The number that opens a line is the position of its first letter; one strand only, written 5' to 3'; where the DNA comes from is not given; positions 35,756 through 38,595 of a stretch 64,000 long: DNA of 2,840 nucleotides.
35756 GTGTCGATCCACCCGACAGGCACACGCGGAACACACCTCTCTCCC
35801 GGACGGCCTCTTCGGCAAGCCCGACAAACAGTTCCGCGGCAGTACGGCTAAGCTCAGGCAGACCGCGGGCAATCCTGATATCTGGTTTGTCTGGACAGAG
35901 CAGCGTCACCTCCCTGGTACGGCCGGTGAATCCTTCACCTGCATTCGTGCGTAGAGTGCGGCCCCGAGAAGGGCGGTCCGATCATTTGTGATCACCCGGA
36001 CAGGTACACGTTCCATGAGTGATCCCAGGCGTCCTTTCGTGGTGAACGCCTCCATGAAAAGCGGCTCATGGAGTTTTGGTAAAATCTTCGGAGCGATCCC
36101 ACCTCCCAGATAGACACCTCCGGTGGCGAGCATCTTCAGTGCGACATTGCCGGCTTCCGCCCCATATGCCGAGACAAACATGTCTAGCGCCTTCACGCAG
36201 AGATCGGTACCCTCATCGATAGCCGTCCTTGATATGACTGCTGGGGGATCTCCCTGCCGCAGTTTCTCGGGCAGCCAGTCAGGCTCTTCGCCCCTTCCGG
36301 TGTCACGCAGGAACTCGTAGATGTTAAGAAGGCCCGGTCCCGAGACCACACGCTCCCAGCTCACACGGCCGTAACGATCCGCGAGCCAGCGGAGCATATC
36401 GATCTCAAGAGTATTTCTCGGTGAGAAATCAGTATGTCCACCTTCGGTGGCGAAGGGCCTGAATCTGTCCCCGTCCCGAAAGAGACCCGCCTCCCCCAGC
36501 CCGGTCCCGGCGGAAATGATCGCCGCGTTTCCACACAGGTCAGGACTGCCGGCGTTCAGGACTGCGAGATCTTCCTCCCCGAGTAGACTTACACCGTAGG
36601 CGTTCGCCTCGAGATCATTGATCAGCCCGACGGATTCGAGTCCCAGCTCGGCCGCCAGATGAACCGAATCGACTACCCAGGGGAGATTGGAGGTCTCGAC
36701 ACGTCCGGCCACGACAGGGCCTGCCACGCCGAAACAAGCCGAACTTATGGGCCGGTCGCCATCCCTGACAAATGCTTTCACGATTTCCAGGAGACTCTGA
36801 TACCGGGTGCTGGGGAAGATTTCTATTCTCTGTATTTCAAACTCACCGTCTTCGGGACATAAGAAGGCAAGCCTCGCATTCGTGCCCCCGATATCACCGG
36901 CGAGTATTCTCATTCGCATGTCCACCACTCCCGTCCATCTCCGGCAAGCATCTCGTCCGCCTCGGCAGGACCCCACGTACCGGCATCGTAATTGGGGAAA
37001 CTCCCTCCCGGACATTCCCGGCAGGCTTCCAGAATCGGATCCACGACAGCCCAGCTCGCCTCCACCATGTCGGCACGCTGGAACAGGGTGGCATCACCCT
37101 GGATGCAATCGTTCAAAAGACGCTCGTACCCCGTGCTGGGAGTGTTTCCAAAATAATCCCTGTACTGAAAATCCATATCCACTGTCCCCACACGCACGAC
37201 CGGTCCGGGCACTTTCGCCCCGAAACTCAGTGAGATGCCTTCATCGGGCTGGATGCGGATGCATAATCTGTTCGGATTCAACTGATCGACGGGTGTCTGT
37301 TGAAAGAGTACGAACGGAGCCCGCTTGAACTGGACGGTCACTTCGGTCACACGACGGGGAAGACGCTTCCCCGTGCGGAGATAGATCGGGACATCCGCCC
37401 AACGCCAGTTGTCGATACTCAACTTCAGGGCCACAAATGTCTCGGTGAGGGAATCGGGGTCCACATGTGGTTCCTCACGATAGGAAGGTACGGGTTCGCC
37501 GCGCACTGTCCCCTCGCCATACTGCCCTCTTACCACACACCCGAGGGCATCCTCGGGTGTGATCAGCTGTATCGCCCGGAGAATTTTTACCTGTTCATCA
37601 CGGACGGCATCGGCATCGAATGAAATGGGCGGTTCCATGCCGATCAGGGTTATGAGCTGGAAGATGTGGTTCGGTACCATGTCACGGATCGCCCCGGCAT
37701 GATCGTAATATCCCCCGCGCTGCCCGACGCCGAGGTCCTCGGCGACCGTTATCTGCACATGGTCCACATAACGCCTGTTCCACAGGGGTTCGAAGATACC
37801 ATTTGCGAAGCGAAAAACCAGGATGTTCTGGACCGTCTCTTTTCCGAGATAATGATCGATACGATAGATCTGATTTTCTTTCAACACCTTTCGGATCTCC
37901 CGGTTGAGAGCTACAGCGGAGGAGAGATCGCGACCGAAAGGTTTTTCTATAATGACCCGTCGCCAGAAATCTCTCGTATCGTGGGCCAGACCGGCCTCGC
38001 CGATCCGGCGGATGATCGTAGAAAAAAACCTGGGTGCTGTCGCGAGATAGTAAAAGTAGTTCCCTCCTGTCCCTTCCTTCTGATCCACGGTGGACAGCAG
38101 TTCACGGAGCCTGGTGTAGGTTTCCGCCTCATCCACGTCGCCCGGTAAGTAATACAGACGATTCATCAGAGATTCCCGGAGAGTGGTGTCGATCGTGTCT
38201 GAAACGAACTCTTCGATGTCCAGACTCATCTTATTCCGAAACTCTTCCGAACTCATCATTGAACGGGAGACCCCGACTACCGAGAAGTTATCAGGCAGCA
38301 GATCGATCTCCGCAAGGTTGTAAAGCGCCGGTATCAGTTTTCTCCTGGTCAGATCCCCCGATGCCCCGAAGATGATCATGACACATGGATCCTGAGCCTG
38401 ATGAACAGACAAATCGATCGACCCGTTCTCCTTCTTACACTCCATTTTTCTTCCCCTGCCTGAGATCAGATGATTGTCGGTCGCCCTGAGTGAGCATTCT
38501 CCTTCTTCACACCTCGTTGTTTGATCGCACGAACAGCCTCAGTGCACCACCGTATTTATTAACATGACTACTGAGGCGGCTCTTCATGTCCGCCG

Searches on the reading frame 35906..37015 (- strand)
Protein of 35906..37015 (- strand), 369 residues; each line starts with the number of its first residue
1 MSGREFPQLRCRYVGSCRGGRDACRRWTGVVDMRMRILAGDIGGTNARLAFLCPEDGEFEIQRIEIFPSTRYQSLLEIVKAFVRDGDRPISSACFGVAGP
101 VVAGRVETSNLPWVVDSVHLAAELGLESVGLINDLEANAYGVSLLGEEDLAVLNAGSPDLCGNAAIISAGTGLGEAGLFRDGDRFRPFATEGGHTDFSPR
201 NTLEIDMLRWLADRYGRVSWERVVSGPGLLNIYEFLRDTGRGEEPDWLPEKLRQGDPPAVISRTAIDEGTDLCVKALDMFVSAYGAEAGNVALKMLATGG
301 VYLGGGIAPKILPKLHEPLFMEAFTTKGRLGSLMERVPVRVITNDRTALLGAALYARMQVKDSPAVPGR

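Call 48: search_protein_families(library=pfam, proteins=[window:35906-37015:-], max_evalue=0.00001)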
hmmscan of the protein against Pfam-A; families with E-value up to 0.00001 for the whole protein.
window:35906-37015:- (369 aa): 1 family
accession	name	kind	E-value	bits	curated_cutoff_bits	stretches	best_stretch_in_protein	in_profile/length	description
PF02685.22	Glucokinase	-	5.4e-104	348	22.1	1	38-357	1-312/314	Glucokinase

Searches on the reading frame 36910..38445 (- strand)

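Call 48: search_protein_families(library=pfam, proteins=[window:36910-38445:-], max_evalue=0.00001)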
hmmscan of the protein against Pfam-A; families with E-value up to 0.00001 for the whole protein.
window:36910-38445:- (511 aa): 2 families
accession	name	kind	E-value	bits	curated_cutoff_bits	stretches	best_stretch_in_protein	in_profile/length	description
PF02781.21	G6PD_C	-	1.7e-124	415.2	27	1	209-508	1-296/296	Glucose-6-phosphate dehydrogenase, C-terminal domain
PF00479.28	G6PD_N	-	1.2e-62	212.2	22.1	1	24-207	1-183/183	Glucose-6-phosphate dehydrogenase, NAD binding domain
